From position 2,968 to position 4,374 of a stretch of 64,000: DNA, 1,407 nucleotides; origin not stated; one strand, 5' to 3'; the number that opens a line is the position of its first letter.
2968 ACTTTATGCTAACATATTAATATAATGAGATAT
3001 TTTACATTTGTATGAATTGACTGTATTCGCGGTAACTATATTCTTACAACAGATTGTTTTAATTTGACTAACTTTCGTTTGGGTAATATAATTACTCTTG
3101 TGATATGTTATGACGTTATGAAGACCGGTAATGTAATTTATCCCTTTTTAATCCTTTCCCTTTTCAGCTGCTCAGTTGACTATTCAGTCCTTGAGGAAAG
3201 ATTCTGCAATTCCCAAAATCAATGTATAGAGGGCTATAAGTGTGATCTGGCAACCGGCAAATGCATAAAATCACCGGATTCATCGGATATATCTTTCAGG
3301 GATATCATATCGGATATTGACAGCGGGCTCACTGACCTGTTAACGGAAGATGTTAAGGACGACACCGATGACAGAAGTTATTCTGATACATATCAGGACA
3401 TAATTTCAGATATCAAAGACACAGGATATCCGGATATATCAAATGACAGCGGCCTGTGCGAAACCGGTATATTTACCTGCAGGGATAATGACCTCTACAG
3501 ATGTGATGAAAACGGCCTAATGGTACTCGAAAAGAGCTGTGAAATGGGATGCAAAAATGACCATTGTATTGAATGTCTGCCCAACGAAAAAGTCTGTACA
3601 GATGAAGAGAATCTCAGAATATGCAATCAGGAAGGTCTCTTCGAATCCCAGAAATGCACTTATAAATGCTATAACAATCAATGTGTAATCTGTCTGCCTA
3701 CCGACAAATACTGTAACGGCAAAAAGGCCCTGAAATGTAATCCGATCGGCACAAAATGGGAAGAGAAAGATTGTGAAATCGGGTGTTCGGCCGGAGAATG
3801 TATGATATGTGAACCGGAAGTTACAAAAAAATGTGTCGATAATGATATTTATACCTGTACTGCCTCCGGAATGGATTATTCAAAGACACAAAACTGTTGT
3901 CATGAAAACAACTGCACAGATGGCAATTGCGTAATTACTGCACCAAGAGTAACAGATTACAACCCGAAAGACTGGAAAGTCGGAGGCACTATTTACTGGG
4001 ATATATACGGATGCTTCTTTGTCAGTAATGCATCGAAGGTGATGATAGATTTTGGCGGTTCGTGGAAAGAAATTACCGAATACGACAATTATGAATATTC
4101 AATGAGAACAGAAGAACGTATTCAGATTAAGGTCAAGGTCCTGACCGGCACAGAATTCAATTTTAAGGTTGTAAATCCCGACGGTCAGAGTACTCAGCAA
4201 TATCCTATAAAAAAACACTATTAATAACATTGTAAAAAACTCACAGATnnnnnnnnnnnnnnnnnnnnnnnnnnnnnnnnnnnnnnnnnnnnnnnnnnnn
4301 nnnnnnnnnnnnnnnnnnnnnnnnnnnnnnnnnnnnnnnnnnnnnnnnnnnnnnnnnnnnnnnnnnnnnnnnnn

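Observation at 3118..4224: Lipoprotein built from four tandem Cys-rich modules with fixed Cys spacing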

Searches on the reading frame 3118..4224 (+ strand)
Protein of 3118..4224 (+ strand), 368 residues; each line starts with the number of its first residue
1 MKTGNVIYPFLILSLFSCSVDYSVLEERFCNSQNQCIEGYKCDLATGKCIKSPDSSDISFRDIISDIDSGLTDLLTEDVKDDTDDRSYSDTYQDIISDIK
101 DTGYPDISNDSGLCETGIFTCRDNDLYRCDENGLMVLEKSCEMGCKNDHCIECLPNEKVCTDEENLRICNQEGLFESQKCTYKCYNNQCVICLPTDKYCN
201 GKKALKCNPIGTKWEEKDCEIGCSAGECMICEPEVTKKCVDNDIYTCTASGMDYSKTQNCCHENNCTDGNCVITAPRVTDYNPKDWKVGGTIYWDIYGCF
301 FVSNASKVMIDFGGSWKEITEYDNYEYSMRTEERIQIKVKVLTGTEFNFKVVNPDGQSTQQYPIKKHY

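Call 3: search_protein_families(library=pfam, proteins=[window:3118-4224:+], max_evalue=10)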
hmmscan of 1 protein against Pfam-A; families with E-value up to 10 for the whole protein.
window:3118-4224:+ (368 aa): 0 families

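Call 4: search_protein_families(library=ncbifam, proteins=[window:3118-4224:+], max_evalue=10)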
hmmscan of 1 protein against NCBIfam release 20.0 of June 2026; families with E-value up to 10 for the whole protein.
window:3118-4224:+ (368 aa): 0 families

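Call 5: search_solved_structures(query=window:3118-4224:+, max_evalue=10, show_alignments=2)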
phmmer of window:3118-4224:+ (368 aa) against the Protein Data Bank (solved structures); distinct sequences matched with E-value up to 10: 1.
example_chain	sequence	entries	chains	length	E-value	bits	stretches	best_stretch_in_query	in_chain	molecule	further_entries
6mu0_A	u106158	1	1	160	0.46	12.9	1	89-170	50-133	Probable ribose-5-phosphate isomerase B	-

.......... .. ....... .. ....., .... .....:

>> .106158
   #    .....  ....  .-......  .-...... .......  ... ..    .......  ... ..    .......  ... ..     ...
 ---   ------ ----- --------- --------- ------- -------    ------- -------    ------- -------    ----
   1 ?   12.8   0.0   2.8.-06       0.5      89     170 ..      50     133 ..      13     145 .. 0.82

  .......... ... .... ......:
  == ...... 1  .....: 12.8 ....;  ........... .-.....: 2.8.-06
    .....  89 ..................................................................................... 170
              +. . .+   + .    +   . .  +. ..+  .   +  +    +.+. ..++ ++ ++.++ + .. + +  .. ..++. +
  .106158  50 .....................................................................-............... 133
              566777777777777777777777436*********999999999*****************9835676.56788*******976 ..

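Call 7: find_homologous_proteins(query=window:3118-4221:+, max_evalue=0.001)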
Query window:3118-4221:+ (368 aa): 11 proteins with E <= 0.001 among 383 candidates.
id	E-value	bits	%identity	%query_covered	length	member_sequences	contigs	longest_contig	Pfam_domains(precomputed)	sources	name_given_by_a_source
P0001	4.1e-255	864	100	100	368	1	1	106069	-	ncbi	-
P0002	2.6e-159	549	64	100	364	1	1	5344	-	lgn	-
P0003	4.1e-146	505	59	95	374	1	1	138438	-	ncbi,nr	ncbi:MAG: hypothetical protein N2746_05215 [Deltaproteobacteria bacterium]|nr:hypothetical protein [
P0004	5.1e-142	492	59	98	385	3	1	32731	-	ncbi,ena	-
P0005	1.5e-140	487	56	100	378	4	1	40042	-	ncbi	-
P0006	4.3e-135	469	55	98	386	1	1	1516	-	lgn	-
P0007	1.3e-133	464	55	100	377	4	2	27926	-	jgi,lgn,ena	-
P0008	5.5e-128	446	80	62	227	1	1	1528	-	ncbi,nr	ncbi:MAG: hypothetical protein N3B13_10665, partial [Deltaproteobacteria bacterium]|nr:hypothetical 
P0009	3.2e-124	433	52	98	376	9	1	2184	-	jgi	-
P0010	1.4e-118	415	51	100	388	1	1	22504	-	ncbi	-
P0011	2.1e-102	361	68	59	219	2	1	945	-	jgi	jgi:hypothetical protein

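Call 13: find_encoding_contigs(protein=P0003, flank=6000, max_places=2)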
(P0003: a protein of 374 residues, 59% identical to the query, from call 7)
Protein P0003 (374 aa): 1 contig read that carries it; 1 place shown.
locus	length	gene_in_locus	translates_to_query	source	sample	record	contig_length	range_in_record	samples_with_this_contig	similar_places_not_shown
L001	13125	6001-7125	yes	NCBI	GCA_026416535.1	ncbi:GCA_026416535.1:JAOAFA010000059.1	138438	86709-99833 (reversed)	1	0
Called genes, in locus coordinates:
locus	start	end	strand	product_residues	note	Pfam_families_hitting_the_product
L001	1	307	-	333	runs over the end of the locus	PF01087:GalP_UDP_transf, PF16285:DUF4931_N, PF16268:DUF4921, PF02744:GalP_UDP_tr_C, PF01230:HIT (weak)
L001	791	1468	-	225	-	-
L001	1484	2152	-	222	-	PF13549:ATP-grasp_5 (faint)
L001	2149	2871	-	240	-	PF00515:TPR_1 (faint), PF07719:TPR_2 (faint), PF13181:TPR_8 (faint), PF13424:TPR_12 (faint), PF13428:TPR_14 (faint)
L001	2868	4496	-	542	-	PF03571:Peptidase_M49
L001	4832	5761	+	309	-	PF01551:Peptidase_M23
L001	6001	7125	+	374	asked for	-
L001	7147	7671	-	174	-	PF12836:HHH_3, PF00633:HHH (faint)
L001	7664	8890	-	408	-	PF00696:AA_kinase, PF01842:ACT (weak), PF13840:ACT_7, PF22468:ACT_9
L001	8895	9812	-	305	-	PF02541:Ppx-GppA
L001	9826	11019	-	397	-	PF00155:Aminotran_1_2, PF01041:DegT_DnrJ_EryC1 (weak)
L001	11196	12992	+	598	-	PF02771:Acyl-CoA_dh_N, PF02770:Acyl-CoA_dh_M, PF00441:Acyl-CoA_dh_1, PF08028:Acyl-CoA_dh_2, PF21263:Acyl-CoA-dh_C (weak), PF21343:ACAD9-ACADV_C (weak)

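Call 14: find_encoding_contigs(protein=P0001, flank=6000, max_places=2)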
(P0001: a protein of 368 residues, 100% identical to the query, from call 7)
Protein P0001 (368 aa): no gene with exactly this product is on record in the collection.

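Call 15: find_encoding_contigs(protein=P0005, flank=6000, max_places=2)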
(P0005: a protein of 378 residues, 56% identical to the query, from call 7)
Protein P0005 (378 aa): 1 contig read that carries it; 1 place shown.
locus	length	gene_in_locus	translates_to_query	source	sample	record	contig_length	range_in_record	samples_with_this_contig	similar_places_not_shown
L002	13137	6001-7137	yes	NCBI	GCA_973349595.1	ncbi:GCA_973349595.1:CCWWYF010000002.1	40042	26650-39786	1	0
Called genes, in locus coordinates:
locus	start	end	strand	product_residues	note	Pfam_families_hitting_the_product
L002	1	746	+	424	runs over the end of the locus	-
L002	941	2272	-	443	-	PF01134:GIDA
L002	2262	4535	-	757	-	PF01751:Toprim, PF01131:Topoisom_bac, PF01396:Zn_ribbon_Top1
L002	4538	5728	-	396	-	PF02481:DNA_processg_A, PF18306:LDcluster4 (faint), PF17782:WHD_DprA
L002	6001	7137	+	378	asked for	-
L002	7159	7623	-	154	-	PF00633:HHH (faint), PF12836:HHH_3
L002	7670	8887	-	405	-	PF00696:AA_kinase, PF01842:ACT (weak), PF13840:ACT_7, PF22468:ACT_9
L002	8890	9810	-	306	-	PF02541:Ppx-GppA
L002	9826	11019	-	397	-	PF00155:Aminotran_1_2, PF01053:Cys_Met_Meta_PP (weak), PF01041:DegT_DnrJ_EryC1 (weak)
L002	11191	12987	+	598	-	PF02771:Acyl-CoA_dh_N, PF02770:Acyl-CoA_dh_M, PF00441:Acyl-CoA_dh_1, PF08028:Acyl-CoA_dh_2, PF21263:Acyl-CoA-dh_C (weak), PF21343:ACAD9-ACADV_C (weak)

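Call 16: find_encoding_contigs(protein=P0004, flank=6000, max_places=2)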
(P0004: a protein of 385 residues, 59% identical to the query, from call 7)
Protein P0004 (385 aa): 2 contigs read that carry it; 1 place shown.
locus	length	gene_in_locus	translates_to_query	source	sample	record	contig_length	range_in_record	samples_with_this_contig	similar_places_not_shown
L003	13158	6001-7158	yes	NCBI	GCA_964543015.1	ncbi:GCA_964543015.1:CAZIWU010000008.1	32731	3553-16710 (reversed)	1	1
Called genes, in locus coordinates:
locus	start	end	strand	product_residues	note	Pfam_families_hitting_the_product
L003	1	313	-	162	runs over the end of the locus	PF01257:2Fe-2S_thioredx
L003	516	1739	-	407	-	PF02646:RmuC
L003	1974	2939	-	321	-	PF01040:UbiA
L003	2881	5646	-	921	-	PF13620:CarboxypepD_reg (faint)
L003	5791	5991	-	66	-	-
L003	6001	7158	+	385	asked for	-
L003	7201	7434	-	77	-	PF14716:HHH_8 (faint), PF12836:HHH_3, PF00633:HHH (weak), PF12826:HHH_2 (faint), PF14520:HHH_5 (faint)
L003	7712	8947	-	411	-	PF00696:AA_kinase, PF01842:ACT (weak), PF13840:ACT_7, PF22468:ACT_9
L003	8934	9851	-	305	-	PF02541:Ppx-GppA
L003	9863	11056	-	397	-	PF00155:Aminotran_1_2, PF01053:Cys_Met_Meta_PP (faint), PF01041:DegT_DnrJ_EryC1 (weak)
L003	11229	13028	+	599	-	PF02771:Acyl-CoA_dh_N, PF02770:Acyl-CoA_dh_M, PF00441:Acyl-CoA_dh_1, PF08028:Acyl-CoA_dh_2, PF21343:ACAD9-ACADV_C (weak), PF21263:Acyl-CoA-dh_C (weak)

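Call 17: find_encoding_contigs(protein=P0010, flank=6000, max_places=2)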
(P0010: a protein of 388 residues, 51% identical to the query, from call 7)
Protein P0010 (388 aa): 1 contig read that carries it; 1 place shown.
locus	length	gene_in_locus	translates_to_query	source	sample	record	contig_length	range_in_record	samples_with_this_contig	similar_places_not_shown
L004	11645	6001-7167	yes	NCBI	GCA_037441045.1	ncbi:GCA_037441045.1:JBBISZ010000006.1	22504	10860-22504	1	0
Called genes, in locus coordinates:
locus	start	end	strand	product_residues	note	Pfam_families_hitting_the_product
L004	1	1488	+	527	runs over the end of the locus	PF03349:Toluene_X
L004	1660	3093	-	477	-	PF13522:GATase_6, PF13537:GATase_7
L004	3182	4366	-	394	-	-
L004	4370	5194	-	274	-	PF00158:Sigma54_activat (faint), PF07724:AAA_2, PF13401:AAA_22, PF00004:AAA, PF07728:AAA_5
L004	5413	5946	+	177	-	PF00561:Abhydrolase_1 (weak), PF05728:UPF0227 (weak), PF12146:Hydrolase_4 (faint)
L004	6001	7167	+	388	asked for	-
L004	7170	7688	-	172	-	PF00633:HHH (faint), PF12826:HHH_2 (faint), PF12836:HHH_3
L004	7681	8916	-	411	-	PF00696:AA_kinase, PF01842:ACT (weak), PF22468:ACT_9 (weak), PF13840:ACT_7, PF22468:ACT_9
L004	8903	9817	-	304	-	PF02541:Ppx-GppA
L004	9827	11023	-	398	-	PF00155:Aminotran_1_2, PF01053:Cys_Met_Meta_PP (weak), PF01041:DegT_DnrJ_EryC1 (weak)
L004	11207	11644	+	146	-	?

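Call 18: find_encoding_contigs(protein=P0007, flank=6000, max_places=2)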
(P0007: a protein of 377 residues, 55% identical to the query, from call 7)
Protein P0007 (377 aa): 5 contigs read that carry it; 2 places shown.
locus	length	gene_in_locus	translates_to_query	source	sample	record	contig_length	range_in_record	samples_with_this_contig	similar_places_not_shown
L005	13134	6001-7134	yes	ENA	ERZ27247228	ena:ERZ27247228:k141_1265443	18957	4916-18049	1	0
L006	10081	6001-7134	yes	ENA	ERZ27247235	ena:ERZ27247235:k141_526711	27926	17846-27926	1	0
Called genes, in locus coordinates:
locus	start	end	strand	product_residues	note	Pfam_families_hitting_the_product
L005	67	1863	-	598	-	PF02771:Acyl-CoA_dh_N, PF02770:Acyl-CoA_dh_M, PF00441:Acyl-CoA_dh_1, PF08028:Acyl-CoA_dh_2, PF21263:Acyl-CoA-dh_C (weak), PF21343:ACAD9-ACADV_C (weak)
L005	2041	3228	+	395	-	PF00155:Aminotran_1_2, PF01053:Cys_Met_Meta_PP (weak), PF01041:DegT_DnrJ_EryC1 (weak)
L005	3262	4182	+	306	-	PF02541:Ppx-GppA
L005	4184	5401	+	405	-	PF00696:AA_kinase, PF01842:ACT (weak), PF13840:ACT_7, PF22468:ACT_9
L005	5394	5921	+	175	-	PF00633:HHH (weak), PF12826:HHH_2 (faint), PF12836:HHH_3, PF14520:HHH_5 (weak)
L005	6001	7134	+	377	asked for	-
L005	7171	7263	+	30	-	-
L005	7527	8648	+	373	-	PF02481:DNA_processg_A, PF17782:WHD_DprA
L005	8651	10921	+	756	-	PF01751:Toprim, PF01131:Topoisom_bac, PF01396:Zn_ribbon_Top1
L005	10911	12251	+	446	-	PF00070:Pyr_redox (weak), PF01134:GIDA, PF07992:Pyr_redox_2 (weak), PF13450:NAD_binding_8 (faint)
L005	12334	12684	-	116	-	PF06339:Ectoine_synth (weak), PF02311:AraC_binding, PF07883:Cupin_2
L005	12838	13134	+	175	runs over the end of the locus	PF00710:Asparaginase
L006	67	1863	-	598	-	PF02771:Acyl-CoA_dh_N, PF02770:Acyl-CoA_dh_M, PF00441:Acyl-CoA_dh_1, PF08028:Acyl-CoA_dh_2, PF21263:Acyl-CoA-dh_C (weak), PF21343:ACAD9-ACADV_C (weak)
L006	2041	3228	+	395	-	PF00155:Aminotran_1_2, PF01053:Cys_Met_Meta_PP (weak), PF01041:DegT_DnrJ_EryC1 (weak)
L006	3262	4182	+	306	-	PF02541:Ppx-GppA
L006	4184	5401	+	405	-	PF00696:AA_kinase, PF01842:ACT (weak), PF13840:ACT_7, PF22468:ACT_9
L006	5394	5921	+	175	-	PF00633:HHH (weak), PF12826:HHH_2 (faint), PF12836:HHH_3, PF14520:HHH_5 (weak)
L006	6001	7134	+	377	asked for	-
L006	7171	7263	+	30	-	-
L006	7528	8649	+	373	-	PF02481:DNA_processg_A, PF17782:WHD_DprA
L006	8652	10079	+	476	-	?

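Call 19: search_protein_representatives(protein=window:3118-4221:+)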
Query: 368 residues. Proteins with E-value up to 0.001 (for the whole library): 171; up to 1e-10: 36; up to 1e-30: 2. The best 150 are listed.
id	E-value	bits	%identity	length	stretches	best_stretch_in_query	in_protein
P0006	1.4e-135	469.0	58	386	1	10-368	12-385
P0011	6.8e-103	361.4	69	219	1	151-368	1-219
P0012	3.4e-29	118.8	32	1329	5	145-315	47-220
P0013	1.2e-28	117.0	41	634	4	139-254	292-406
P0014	1.1e-24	104.0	30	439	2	65-361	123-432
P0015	1.3e-22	97.1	35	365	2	149-358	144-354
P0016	1.6e-21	93.5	36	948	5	115-228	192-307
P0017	4.2e-20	88.8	33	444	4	140-242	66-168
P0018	9.5e-19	84.4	34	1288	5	152-272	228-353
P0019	1.0e-18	84.3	48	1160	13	30-55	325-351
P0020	2.5e-18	83.0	35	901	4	121-271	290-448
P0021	2.5e-18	83.0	32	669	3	109-271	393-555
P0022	1.4e-17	80.5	32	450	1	103-361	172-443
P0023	2.8e-17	79.5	31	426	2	207-362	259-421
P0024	5.4e-17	78.6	30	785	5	111-271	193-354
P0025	9.5e-16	74.5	31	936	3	113-251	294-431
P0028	1.3e-13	67.5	31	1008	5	117-276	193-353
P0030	4.9e-13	65.6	34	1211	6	117-251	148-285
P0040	6.3e-12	61.9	29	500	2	141-359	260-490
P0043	9.3e-12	61.4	31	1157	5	125-272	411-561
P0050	2.7e-10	56.6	32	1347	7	115-251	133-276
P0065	5.5e-09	52.3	41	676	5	110-137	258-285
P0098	3.2e-07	46.4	39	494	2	9-142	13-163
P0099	3.3e-07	46.4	35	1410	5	108-269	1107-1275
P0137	2.9e-05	40.0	37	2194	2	112-272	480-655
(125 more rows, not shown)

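Call 20: search_protein_families(library=pfam, proteins=[P0012, P0013, P0014, P0015, P0016, P0017, P0018, P0020, P0021, P0022], max_evalue=0.01)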
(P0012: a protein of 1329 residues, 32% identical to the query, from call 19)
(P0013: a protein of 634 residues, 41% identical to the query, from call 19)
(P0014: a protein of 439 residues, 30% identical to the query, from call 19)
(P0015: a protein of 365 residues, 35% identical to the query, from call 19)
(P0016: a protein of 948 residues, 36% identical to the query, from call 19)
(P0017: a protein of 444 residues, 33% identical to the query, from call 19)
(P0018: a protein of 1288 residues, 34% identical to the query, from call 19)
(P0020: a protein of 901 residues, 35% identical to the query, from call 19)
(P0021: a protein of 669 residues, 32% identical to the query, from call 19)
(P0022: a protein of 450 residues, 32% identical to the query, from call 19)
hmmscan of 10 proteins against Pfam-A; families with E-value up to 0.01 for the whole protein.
P0012 (1329 aa): 2 families
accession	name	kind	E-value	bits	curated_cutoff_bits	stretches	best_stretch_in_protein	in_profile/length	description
PF01833.30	TIG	-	2e-50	169.1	20.9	5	878-957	6-82/84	IPT/TIG domain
PF20144.5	TIG_SUH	-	7e-05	23.4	24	0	889-930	16-54/94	TIG domain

P0013 (634 aa): 0 families

P0014 (439 aa): 0 families

P0015 (365 aa): 1 family
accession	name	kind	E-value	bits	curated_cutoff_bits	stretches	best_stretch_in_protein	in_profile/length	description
PF01833.30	TIG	-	0.0047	17.3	20.9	0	274-362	1-83/84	IPT/TIG domain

P0016 (948 aa): 0 families

P0017 (444 aa): 0 families

P0018 (1288 aa): 0 families

P0020 (901 aa): 2 families
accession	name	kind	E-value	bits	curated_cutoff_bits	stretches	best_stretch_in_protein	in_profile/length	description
PF09134.16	Invasin_D3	-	7.3e-05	23.7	33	1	687-760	22-94/98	Invasin, domain 3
PF00630.25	Filamin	-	0.0035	18.6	26.9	0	779-844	18-81/93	Filamin/ABP280 repeat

P0021 (669 aa): 1 family
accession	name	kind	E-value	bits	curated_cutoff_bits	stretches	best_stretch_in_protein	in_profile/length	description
PF07081.18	DUF1349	-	0.00035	20.7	32.4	1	80-214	25-161/179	Protein of unknown function (DUF1349)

P0022 (450 aa): 0 families

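Call 23: search_protein_families(library=ncbifam, proteins=[P0012, P0013, P0014, P0015, P0016, P0017, P0022], max_evalue=0.1)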
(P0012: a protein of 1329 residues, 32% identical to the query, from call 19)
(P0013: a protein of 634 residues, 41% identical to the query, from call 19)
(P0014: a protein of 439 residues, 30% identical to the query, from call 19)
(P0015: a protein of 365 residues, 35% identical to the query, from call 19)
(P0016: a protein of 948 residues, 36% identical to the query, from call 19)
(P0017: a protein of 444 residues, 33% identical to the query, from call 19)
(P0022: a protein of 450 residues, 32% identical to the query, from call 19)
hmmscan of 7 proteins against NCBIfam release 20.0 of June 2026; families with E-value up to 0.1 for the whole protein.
P0012 (1329 aa): 1 family
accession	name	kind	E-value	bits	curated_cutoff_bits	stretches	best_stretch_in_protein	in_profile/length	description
NF047640.1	gliding_AgmC_N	equivalog_domain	1e-08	34.6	275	1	1058-1126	126-192/412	adventurous gliding motility protein AgmC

P0013 (634 aa): 0 families

P0014 (439 aa): 1 family
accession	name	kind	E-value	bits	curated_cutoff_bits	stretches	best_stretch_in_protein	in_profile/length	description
NF058597.1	CoaZ_rpt_PGGG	domain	6.1e-05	23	30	1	347-437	3-88/88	choice-of-anchor Z repeating domain-containing protein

P0015 (365 aa): 1 family
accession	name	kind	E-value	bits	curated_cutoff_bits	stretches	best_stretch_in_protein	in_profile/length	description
NF058597.1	CoaZ_rpt_PGGG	domain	1.7e-06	28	30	1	273-363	2-88/88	choice-of-anchor Z repeating domain-containing protein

P0016 (948 aa): 1 family
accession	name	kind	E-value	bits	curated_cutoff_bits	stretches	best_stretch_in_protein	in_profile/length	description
NF047640.1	gliding_AgmC_N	equivalog_domain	5e-18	65.2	275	2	550-709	42-205/412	adventurous gliding motility protein AgmC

P0017 (444 aa): 0 families

P0022 (450 aa): 1 family
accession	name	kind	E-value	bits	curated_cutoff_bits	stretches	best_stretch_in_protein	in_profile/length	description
NF058597.1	CoaZ_rpt_PGGG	domain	6.5e-06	26.1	30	1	352-400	2-52/88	choice-of-anchor Z repeating domain-containing protein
